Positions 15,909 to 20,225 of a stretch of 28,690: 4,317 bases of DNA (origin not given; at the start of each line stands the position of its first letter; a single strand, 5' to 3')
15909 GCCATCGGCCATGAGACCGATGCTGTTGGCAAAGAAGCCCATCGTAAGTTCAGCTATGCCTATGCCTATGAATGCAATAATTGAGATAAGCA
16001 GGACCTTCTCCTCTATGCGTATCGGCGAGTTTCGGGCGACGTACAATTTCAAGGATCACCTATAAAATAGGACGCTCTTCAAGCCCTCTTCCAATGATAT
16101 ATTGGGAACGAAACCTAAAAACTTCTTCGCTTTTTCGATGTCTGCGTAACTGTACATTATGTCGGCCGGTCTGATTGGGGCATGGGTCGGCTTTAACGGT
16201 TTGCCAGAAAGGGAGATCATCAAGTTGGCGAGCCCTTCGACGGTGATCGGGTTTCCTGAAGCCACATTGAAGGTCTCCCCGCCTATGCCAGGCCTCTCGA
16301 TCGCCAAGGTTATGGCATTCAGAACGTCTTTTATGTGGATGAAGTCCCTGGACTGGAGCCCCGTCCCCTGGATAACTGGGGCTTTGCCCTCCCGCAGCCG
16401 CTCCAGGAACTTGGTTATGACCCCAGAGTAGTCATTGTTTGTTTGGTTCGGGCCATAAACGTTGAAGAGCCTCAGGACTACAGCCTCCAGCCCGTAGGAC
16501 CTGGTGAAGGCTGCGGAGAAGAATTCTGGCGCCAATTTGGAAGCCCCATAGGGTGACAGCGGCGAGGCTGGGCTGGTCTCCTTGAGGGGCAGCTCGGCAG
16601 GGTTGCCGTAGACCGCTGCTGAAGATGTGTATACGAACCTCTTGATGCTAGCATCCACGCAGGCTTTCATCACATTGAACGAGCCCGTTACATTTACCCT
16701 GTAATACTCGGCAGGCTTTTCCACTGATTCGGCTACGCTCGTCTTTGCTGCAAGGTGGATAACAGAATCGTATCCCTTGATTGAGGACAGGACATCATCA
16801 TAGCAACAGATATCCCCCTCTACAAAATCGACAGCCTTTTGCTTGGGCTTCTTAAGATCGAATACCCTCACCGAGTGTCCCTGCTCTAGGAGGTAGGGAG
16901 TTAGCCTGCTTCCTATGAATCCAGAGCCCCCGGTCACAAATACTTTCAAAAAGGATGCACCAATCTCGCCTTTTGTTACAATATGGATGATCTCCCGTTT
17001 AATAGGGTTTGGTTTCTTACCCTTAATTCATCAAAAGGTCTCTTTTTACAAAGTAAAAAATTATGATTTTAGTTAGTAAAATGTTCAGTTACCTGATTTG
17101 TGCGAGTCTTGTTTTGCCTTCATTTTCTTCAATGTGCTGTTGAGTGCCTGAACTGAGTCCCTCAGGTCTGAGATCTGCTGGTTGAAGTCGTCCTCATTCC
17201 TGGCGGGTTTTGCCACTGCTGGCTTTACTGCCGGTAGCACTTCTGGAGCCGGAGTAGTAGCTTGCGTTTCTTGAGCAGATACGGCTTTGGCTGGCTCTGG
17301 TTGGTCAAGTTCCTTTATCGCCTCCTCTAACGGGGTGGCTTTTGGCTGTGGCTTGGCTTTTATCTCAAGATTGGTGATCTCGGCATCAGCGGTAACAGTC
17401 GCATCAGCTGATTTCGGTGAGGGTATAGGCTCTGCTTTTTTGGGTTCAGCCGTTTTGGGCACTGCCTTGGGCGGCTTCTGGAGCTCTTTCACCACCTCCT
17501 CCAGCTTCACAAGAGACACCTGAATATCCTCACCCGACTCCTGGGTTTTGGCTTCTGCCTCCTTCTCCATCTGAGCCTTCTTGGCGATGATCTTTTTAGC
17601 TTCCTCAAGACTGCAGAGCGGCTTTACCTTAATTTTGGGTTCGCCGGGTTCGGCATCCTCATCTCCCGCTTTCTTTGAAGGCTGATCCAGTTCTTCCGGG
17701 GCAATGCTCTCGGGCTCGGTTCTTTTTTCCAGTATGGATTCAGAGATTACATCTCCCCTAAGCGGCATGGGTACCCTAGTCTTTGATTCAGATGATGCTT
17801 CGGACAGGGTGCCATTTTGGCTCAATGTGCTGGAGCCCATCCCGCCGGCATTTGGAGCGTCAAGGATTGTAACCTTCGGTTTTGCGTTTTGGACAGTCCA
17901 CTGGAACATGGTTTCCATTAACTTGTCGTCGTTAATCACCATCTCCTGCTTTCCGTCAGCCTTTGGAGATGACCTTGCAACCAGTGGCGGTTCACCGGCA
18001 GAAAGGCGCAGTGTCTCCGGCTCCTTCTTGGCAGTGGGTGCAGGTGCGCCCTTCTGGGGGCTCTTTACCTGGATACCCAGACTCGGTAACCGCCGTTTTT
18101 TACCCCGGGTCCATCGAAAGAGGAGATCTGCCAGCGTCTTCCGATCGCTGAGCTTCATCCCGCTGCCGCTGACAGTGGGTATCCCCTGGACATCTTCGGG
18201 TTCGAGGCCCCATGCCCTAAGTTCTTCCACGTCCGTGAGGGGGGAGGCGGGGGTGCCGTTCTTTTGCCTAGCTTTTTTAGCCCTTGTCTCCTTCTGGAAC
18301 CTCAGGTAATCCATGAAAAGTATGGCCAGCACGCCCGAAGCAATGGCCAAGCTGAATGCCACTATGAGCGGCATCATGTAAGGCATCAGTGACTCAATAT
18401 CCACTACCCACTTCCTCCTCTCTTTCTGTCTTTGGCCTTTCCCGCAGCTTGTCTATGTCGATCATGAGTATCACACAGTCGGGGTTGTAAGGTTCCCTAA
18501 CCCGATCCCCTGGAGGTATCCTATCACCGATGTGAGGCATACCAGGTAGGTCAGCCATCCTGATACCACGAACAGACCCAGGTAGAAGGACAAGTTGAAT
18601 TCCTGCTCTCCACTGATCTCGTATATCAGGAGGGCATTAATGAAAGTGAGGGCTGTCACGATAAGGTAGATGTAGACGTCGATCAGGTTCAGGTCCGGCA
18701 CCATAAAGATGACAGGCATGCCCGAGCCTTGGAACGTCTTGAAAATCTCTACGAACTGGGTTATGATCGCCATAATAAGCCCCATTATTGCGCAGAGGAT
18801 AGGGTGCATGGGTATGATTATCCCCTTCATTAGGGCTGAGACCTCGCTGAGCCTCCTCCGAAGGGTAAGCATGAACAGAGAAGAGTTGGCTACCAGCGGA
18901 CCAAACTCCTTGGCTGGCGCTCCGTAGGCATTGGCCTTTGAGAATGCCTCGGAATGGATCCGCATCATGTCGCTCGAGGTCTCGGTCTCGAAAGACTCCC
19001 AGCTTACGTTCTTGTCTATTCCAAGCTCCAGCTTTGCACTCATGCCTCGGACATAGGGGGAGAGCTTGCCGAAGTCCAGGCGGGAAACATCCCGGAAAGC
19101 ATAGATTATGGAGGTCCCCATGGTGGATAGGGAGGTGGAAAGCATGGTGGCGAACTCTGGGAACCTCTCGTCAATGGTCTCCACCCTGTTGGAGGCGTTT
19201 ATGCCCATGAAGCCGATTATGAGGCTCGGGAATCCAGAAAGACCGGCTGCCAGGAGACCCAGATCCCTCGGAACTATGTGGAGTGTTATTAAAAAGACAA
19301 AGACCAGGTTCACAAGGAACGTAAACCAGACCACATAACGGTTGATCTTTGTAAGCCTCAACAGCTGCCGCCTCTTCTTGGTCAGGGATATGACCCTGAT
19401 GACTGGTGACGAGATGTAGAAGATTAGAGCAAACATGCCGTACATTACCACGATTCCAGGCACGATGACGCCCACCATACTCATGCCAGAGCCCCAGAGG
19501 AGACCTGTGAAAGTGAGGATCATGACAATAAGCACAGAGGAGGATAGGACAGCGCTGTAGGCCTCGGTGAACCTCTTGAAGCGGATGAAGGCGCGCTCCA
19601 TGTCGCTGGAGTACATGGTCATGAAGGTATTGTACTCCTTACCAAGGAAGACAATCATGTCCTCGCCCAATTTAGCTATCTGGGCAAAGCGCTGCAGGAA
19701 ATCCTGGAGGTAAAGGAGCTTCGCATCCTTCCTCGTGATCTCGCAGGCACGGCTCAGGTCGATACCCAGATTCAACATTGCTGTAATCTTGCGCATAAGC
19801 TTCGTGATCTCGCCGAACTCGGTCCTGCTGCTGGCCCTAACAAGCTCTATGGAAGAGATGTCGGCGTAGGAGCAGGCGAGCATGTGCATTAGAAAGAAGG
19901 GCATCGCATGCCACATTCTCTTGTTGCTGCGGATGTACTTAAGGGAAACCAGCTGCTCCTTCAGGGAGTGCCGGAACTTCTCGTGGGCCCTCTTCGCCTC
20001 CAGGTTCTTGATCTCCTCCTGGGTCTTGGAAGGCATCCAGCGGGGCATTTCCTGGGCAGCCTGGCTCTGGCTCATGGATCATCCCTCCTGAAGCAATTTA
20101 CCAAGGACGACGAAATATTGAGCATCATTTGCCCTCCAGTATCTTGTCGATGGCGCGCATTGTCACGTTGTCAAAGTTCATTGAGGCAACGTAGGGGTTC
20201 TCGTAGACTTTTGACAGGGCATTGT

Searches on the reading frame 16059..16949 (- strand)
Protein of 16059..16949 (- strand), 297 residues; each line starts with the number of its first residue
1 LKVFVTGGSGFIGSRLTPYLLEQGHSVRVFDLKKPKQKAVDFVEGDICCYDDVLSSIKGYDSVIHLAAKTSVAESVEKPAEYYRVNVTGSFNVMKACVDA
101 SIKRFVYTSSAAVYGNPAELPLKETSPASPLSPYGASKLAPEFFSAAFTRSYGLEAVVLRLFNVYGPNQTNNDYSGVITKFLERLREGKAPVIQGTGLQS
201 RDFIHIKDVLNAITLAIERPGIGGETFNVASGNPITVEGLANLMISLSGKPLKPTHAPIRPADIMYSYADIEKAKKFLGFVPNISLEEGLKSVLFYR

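Call 10: search_protein_families(library=pfam, proteins=[window:16059-16949:-], max_evalue=0.01)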
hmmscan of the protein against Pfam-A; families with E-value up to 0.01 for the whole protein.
window:16059-16949:- (297 aa): 10 families
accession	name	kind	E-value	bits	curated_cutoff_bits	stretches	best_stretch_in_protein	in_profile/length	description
PF01370.27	Epimerase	-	4e-64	216.8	20.9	1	3-230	1-240/240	NAD dependent epimerase/dehydratase family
PF16363.11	GDP_Man_Dehyd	-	1.2e-56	193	27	1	4-292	1-331/332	GDP-mannose 4,6 dehydratase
PF01073.25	3Beta_HSD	-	3.4e-25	89.1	22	1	5-217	2-229/280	3-beta hydroxysteroid dehydrogenase/isomerase family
PF04321.23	RmlD_sub_bind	-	2.8e-18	66.5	27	1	1-179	1-164/287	RmlD substrate binding domain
PF02719.21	Polysacc_synt_2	-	3.1e-16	59.9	20.2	1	3-254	1-253/293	Polysaccharide biosynthesis protein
PF13460.12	NAD_binding_10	-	9.6e-12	45.6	27.2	1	7-118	1-107/184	NAD(P)H-binding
PF07993.18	NAD_binding_4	-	9.6e-12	45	20.1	1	58-196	87-241/258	Male sterility protein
PF05368.20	NmrA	-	2.3e-05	24.6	27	1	2-110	4-107/298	NmrA-like family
PF00106.31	adh_short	-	0.0004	20.3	26.6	0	3-37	3-37/195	short chain dehydrogenase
PF08659.16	KR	-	0.00057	20.3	22.6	0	63-117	85-144/180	KR domain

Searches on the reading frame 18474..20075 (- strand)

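Call 10: search_protein_families(library=pfam, proteins=[window:18474-20075:-], max_evalue=0.01)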
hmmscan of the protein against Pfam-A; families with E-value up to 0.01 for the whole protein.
window:18474-20075:- (534 aa): 1 family
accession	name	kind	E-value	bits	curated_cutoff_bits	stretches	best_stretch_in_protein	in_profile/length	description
PF00482.28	T2SSF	-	1.4e-05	25.5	25.2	1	61-187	1-124/125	Type II secretion system (T2SS), protein F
